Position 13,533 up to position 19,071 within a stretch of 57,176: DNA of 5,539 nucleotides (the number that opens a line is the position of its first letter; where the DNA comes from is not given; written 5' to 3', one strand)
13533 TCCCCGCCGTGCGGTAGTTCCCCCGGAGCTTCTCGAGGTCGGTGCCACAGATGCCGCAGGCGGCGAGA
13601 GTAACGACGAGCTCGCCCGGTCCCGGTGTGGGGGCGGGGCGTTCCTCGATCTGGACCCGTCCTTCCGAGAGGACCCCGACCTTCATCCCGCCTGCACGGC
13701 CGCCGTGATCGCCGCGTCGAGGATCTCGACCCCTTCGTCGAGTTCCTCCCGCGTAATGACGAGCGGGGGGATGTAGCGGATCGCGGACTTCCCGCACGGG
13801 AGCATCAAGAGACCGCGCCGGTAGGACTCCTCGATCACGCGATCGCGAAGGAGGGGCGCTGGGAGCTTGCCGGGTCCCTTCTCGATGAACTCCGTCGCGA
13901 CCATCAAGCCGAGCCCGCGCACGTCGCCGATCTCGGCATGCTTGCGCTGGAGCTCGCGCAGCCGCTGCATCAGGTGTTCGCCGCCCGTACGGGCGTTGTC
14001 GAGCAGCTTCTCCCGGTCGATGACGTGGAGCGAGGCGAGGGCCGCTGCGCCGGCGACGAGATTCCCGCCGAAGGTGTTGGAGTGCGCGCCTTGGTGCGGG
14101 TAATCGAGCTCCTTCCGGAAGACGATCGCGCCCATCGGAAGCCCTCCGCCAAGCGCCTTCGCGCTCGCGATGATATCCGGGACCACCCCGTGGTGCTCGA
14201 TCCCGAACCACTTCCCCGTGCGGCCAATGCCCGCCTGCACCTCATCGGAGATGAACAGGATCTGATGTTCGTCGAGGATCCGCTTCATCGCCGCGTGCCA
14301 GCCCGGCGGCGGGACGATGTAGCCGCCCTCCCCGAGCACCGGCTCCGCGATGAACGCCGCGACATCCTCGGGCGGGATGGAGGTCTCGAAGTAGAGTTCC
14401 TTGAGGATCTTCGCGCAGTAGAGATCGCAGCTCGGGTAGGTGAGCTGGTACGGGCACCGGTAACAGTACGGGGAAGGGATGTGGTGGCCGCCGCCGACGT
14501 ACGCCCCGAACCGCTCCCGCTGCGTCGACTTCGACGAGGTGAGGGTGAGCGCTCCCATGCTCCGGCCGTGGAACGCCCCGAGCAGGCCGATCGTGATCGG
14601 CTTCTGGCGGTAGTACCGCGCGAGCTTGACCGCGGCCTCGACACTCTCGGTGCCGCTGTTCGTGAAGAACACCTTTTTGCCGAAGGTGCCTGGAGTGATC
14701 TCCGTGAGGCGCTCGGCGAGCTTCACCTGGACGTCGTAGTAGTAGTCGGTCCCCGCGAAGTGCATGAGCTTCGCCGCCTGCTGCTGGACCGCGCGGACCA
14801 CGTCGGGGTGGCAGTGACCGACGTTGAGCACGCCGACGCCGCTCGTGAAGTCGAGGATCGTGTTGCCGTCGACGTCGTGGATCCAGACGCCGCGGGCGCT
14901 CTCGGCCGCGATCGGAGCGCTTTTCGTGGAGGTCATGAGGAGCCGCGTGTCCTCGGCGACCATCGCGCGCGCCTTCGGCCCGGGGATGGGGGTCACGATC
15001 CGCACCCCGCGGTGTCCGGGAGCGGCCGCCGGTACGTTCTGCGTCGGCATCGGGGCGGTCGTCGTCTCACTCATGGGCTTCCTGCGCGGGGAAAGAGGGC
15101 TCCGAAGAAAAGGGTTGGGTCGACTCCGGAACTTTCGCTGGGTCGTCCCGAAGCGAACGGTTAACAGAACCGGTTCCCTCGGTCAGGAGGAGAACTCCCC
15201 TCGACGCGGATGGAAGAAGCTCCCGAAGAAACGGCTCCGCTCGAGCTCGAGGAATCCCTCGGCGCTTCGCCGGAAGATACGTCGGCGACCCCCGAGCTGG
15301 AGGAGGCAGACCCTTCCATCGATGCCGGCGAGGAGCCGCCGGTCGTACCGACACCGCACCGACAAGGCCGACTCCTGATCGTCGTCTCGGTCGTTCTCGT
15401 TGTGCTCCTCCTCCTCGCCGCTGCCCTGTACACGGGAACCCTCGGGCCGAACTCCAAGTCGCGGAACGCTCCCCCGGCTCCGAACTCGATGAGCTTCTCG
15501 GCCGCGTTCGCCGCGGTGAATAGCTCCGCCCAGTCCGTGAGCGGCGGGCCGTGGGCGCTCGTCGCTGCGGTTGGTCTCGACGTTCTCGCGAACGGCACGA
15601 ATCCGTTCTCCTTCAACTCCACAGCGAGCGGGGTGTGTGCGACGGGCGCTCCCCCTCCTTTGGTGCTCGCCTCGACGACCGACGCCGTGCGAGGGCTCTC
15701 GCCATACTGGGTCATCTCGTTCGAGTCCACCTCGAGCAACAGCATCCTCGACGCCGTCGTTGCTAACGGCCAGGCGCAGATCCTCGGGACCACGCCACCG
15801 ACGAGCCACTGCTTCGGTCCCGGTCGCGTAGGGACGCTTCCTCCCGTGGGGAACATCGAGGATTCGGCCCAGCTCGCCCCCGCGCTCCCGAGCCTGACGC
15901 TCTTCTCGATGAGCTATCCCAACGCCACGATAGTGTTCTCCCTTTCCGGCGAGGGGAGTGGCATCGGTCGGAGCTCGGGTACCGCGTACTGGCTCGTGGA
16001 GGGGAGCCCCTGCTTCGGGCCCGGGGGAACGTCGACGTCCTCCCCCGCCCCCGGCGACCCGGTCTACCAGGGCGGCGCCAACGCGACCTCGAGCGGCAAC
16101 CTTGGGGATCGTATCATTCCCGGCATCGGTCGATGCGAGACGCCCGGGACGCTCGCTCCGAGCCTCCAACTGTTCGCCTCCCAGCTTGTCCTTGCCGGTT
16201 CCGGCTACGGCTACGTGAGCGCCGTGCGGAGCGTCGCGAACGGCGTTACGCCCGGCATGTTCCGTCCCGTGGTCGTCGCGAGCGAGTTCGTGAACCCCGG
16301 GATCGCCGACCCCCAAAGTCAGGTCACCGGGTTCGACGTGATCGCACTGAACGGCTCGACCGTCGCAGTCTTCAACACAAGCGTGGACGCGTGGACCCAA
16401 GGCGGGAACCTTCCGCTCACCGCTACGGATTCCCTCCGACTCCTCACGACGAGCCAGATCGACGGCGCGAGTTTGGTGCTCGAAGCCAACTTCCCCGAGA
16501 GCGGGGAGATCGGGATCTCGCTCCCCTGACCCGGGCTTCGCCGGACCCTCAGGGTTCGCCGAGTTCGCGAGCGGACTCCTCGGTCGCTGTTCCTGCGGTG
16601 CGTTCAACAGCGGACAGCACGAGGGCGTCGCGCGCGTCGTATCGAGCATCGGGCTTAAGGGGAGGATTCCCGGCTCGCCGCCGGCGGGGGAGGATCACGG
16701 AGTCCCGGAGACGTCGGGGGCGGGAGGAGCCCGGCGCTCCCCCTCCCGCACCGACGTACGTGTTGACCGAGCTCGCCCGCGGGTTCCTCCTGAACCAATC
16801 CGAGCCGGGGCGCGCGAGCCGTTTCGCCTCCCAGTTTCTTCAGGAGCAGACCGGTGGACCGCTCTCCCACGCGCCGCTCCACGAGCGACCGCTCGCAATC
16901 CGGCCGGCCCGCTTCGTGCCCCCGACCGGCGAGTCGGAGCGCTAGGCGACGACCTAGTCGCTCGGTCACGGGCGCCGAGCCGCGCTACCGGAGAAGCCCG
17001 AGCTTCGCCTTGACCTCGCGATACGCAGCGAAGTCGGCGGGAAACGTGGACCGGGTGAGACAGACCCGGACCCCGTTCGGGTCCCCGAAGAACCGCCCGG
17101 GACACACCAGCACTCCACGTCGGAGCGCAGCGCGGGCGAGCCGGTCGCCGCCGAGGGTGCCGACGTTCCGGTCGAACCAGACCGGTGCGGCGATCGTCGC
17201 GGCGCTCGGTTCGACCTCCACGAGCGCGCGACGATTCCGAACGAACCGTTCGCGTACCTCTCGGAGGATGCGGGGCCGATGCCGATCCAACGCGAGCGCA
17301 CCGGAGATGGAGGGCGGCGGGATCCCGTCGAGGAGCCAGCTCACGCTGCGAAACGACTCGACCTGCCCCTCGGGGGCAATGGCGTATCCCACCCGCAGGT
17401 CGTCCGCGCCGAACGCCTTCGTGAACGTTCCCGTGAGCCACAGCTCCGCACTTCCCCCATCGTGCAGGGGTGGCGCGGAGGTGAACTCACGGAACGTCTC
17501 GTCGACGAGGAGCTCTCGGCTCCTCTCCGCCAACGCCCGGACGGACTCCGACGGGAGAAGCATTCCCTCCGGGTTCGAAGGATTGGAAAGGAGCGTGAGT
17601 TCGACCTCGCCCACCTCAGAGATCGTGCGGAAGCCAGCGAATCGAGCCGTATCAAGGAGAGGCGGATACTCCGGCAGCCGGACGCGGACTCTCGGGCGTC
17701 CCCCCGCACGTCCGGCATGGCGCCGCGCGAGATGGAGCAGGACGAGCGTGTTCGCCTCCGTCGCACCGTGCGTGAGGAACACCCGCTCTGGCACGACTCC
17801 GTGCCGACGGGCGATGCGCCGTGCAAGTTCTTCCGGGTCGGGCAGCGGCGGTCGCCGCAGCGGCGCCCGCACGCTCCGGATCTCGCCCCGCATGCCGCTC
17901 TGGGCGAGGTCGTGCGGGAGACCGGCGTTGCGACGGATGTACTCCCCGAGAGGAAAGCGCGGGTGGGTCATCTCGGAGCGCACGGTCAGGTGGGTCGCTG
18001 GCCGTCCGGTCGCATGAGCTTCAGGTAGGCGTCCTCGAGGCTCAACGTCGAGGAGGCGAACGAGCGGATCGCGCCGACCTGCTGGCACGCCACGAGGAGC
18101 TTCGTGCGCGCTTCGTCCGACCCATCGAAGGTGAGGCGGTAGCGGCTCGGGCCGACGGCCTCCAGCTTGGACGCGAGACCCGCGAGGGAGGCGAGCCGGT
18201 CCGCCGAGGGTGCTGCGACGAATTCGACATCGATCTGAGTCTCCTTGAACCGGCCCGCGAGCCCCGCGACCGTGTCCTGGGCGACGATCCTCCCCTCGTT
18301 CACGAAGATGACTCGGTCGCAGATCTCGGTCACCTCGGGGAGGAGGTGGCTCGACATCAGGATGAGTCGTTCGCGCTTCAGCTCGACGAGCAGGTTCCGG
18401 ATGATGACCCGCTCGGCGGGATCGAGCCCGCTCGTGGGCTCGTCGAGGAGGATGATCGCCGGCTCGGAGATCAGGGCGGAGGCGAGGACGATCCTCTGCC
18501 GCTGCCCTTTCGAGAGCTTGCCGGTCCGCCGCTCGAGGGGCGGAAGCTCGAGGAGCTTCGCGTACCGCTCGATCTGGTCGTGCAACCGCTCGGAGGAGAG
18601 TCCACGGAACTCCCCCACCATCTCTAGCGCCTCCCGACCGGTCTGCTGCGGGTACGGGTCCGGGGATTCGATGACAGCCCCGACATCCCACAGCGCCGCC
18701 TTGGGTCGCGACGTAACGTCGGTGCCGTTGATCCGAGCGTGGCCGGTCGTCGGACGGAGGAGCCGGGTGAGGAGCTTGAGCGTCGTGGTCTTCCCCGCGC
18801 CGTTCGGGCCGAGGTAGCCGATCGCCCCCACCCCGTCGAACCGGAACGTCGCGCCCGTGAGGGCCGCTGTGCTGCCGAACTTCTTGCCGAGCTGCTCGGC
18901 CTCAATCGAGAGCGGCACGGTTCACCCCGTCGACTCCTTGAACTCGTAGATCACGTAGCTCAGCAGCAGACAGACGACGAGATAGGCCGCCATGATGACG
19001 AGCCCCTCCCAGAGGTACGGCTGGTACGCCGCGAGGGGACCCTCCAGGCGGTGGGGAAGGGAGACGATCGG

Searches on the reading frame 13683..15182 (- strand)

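Call 60: search_protein_families(library=pfam, proteins=[window:13683-15182:-], max_evalue=0.0001)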
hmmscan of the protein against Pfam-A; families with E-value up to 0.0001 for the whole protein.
window:13683-15182:- (499 aa): 1 family
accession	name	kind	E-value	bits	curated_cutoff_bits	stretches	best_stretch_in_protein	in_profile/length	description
PF00202.27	Aminotran_3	-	4.4e-114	381.7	30.5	1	88-492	8-403/403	Aminotransferase class-III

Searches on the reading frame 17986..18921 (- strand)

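Call 60: search_protein_families(library=pfam, proteins=[window:17986-18921:-], max_evalue=0.0001)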
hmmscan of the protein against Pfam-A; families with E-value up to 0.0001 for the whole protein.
window:17986-18921:- (311 aa): 3 families
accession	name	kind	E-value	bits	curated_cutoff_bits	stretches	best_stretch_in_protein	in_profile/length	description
PF00005.33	ABC_tran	-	3.1e-24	86.6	25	1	33-164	13-137/137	ABC transporter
PF13304.12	AAA_21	-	2.3e-09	38.2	27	1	135-193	237-299/304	AAA domain, putative AbiEii toxin, Type IV TA system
PF13732.12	DrrA1-3_C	-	8.1e-05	23.7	27.4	0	224-301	9-79/81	ATP-binding protein DrrA1-3-like, C-terminal domain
